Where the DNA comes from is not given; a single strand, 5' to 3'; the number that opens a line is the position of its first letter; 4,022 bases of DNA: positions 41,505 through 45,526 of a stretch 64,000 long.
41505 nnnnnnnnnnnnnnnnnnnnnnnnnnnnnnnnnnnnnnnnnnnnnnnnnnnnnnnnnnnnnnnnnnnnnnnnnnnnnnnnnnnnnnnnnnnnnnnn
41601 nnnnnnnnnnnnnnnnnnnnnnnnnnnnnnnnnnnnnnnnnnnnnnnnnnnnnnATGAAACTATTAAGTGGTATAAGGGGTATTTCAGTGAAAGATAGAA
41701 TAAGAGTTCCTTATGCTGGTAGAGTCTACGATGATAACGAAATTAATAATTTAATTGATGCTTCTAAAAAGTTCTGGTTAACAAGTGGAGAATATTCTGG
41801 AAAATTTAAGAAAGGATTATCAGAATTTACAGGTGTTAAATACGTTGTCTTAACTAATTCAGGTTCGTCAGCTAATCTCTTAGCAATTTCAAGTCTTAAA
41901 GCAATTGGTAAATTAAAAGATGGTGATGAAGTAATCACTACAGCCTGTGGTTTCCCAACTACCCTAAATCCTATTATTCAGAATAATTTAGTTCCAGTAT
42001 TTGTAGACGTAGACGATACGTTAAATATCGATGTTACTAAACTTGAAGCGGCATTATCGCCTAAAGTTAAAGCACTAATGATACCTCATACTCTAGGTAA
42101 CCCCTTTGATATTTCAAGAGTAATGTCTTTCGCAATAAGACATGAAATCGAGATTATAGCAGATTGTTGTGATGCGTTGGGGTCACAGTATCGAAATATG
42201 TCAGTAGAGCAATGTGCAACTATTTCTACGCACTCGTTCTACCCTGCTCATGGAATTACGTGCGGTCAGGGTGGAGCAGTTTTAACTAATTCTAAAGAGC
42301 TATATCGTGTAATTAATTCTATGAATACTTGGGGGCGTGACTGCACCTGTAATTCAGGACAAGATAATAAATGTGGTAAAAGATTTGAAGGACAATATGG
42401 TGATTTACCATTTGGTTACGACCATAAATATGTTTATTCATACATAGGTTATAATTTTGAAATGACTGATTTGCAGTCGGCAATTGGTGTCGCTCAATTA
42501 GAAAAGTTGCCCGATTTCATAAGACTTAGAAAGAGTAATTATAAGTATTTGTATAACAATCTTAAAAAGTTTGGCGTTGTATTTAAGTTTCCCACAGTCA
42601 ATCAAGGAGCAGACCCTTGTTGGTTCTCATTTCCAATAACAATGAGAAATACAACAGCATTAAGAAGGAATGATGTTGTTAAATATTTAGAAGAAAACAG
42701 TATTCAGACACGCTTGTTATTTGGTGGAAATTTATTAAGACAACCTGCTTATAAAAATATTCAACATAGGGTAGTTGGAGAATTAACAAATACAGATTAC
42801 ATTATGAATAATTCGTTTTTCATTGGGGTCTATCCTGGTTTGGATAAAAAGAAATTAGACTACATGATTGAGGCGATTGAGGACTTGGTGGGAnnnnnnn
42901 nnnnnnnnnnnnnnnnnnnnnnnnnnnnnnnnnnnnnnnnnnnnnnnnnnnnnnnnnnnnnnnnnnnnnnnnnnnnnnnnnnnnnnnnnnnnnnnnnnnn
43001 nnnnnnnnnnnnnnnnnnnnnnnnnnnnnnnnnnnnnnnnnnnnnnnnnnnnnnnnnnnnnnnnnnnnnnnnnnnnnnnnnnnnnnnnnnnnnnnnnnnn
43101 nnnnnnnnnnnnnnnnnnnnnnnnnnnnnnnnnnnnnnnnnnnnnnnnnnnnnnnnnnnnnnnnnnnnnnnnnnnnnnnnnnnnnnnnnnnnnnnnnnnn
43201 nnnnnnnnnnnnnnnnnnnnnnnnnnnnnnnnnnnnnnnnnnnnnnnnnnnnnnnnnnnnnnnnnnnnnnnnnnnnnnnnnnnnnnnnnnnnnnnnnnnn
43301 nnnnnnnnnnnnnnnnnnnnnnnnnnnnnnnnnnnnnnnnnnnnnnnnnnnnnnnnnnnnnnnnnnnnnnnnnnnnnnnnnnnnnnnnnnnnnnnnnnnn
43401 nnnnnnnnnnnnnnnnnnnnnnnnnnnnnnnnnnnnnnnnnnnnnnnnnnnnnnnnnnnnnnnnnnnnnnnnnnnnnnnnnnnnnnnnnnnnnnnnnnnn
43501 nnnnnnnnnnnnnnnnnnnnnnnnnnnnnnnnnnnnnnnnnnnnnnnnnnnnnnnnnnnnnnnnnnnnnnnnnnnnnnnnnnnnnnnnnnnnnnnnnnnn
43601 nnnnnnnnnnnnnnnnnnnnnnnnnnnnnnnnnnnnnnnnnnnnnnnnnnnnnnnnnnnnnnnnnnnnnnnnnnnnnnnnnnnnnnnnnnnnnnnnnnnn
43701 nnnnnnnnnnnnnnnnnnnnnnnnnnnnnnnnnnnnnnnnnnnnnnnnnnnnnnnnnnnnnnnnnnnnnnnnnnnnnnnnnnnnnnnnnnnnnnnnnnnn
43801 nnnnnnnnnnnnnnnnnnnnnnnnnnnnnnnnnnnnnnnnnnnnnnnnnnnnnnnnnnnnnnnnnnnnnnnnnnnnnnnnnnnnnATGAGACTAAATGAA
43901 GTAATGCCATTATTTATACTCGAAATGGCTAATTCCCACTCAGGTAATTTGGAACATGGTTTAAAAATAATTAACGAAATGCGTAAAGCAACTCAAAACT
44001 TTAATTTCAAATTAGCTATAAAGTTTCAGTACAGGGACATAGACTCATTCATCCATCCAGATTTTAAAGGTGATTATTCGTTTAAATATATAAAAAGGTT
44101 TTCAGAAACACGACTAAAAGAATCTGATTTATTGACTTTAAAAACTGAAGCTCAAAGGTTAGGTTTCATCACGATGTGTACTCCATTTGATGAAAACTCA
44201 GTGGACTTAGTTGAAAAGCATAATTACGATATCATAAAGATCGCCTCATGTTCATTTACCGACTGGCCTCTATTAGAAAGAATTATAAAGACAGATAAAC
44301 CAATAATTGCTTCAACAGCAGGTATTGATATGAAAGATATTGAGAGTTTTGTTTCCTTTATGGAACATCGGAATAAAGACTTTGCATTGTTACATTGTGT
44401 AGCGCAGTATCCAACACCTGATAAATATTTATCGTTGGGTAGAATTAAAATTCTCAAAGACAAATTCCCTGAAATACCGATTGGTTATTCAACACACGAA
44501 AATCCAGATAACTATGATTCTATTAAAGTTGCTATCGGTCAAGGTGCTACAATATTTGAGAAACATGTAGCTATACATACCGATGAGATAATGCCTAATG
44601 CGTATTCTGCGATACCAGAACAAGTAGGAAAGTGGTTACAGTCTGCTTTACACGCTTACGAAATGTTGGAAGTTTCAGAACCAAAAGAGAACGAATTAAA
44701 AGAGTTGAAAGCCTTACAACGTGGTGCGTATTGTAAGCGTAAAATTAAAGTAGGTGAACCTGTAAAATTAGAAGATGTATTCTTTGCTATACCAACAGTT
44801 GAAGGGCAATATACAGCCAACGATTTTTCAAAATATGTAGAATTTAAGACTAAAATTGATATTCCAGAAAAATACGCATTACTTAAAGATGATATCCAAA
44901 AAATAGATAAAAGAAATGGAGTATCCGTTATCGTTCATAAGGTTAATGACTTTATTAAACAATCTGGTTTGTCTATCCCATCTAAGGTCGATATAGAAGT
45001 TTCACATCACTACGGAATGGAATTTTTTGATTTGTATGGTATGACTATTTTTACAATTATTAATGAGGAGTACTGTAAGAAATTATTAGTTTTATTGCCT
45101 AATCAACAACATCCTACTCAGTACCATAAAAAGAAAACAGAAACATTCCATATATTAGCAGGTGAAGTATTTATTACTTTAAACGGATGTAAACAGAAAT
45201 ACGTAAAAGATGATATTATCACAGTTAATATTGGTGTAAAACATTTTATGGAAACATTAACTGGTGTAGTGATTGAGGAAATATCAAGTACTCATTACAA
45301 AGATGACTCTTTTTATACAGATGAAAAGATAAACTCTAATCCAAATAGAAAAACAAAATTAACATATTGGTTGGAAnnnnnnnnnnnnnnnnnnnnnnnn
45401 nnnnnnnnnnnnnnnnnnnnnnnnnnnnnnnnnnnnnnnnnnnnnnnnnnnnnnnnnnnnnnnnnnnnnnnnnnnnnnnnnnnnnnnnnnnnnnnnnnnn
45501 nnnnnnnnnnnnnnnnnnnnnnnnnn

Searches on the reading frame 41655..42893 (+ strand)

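Call 56: search_protein_families(library=pfam, proteins=[window:41655-42893:+], max_evalue=0.001)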
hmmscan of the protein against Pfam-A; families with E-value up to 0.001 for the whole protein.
window:41655-42893:+ (413 aa): 3 families
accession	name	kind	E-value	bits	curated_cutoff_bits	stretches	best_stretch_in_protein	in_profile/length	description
PF01041.23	DegT_DnrJ_EryC1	-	3e-84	283.7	19.8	1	26-408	4-359/360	DegT/DnrJ/EryC1/StrS aminotransferase family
PF00266.25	Aminotran_5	-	5.1e-10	39.3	21.5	1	52-202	49-209/371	Aminotransferase class-V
PF01053.26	Cys_Met_Meta_PP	-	2.2e-06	26.9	27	1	51-219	57-221/381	Cys/Met metabolism PLP-dependent enzyme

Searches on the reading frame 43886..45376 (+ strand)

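Call 14: search_protein_families(library=phrogs, proteins=[window:43886-45376:+])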
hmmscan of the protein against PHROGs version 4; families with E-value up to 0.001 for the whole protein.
window:43886-45376:+ (497 aa): 1 family
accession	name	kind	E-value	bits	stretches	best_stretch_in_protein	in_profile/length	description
phrog_7851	-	other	3.3e-10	41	1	384-476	12-111/117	cysteine dioxygenase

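Call 56: search_protein_families(library=pfam, proteins=[window:43886-45376:+], max_evalue=0.001)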
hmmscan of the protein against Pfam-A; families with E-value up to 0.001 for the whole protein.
window:43886-45376:+ (497 aa): 2 families
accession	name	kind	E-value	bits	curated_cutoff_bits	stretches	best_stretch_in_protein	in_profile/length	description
PF03102.20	NeuB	-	5.5e-41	141.1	22.1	1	44-247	12-222/241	NeuB family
PF07883.17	Cupin_2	-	6.4e-07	29.4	27.2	1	401-456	3-57/70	Cupin domain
